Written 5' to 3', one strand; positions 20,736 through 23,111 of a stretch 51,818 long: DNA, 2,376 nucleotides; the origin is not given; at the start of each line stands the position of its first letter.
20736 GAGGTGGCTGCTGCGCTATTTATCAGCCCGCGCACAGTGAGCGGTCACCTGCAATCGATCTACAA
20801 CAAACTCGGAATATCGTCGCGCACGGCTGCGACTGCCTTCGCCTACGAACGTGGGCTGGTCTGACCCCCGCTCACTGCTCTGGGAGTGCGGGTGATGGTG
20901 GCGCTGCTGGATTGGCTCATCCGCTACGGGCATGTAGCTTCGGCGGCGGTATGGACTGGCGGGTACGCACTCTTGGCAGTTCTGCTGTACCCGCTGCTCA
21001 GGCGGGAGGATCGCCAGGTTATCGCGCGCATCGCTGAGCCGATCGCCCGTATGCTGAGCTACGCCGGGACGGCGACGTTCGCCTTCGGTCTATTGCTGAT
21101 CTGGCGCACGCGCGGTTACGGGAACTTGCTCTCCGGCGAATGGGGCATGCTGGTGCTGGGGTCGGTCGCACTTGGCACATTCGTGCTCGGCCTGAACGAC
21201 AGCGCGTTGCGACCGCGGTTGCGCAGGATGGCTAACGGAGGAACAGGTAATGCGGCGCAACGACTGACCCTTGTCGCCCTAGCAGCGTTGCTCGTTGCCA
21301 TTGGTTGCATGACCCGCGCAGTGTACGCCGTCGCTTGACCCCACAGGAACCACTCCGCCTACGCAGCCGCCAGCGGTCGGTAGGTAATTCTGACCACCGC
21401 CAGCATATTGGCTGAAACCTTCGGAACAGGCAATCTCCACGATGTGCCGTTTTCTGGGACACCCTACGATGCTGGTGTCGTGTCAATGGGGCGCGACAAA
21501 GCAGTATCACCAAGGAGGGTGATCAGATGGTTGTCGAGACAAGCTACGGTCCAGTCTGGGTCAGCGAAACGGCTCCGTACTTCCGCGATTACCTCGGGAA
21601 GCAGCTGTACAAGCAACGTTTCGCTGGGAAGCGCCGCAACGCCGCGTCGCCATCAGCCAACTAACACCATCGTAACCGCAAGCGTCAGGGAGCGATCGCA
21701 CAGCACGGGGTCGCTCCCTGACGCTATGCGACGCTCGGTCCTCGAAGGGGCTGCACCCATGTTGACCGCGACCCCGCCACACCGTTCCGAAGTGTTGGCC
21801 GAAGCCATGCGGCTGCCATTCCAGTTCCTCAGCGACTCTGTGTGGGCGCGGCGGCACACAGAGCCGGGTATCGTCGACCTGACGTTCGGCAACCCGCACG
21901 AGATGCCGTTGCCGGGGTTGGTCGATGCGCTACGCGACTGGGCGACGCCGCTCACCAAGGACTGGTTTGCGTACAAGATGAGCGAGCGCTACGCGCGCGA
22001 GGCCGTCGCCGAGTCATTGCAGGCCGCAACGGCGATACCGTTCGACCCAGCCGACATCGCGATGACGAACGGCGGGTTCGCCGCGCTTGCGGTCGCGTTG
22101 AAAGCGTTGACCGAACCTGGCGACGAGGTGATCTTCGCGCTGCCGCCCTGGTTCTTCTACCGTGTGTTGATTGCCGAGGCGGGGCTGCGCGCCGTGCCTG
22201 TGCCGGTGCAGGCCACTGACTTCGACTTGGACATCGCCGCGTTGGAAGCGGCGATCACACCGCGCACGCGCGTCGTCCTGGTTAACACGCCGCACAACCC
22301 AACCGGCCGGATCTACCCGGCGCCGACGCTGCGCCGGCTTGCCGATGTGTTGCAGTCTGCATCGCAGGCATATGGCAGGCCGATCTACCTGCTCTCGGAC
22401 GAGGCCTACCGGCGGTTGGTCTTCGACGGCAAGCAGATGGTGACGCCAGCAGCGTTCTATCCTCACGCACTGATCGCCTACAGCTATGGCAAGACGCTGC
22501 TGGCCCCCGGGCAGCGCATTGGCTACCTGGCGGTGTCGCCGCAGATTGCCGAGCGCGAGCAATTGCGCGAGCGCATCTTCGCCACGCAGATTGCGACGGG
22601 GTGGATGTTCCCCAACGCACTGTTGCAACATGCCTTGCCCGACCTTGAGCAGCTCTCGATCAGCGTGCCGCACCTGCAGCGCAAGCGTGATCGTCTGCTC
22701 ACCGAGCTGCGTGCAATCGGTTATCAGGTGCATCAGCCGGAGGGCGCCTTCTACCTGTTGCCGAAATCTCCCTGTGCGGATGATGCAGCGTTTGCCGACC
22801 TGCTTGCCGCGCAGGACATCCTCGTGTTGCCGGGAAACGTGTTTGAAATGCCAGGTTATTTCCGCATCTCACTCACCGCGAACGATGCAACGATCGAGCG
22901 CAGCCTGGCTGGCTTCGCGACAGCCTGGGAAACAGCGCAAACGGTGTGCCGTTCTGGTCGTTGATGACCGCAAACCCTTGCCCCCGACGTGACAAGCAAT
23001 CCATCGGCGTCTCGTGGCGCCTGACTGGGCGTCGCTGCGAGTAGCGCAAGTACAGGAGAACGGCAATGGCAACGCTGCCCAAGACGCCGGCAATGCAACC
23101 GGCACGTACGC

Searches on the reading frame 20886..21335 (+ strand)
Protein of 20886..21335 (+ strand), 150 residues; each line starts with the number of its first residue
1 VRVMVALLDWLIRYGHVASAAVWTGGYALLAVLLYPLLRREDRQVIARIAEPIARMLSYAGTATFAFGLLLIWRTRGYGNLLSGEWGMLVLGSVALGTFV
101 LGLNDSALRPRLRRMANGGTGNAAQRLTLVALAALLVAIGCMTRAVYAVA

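Call 53: search_protein_families(library=pfam, proteins=[window:20886-21335:+], max_evalue=0.01)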
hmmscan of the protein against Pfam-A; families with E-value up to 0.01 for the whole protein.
window:20886-21335:+ (150 aa): 1 family
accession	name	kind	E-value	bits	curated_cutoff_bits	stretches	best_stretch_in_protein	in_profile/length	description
PF05425.18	CopD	-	0.0078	17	32.1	1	60-143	14-98/105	Copper resistance protein D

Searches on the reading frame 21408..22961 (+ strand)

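Call 36: search_protein_families(library=pfam, proteins=[window:21408-22961:+])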
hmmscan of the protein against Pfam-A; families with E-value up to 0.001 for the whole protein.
window:21408-22961:+ (518 aa): 4 families
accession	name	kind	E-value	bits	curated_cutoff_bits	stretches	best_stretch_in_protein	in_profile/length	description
PF00155.27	Aminotran_1_2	-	5.5e-48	164.4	19.7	1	155-499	3-357/361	Aminotransferase class I and II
PF01041.23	DegT_DnrJ_EryC1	-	1.4e-08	34.9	19.8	1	218-292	44-118/360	DegT/DnrJ/EryC1/StrS aminotransferase family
PF01053.26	Cys_Met_Meta_PP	-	5.1e-06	25.7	27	1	216-303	69-154/381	Cys/Met metabolism PLP-dependent enzyme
PF01212.27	Beta_elim_lyase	-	0.00041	20.2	27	1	193-314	26-157/288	Beta-eliminating lyase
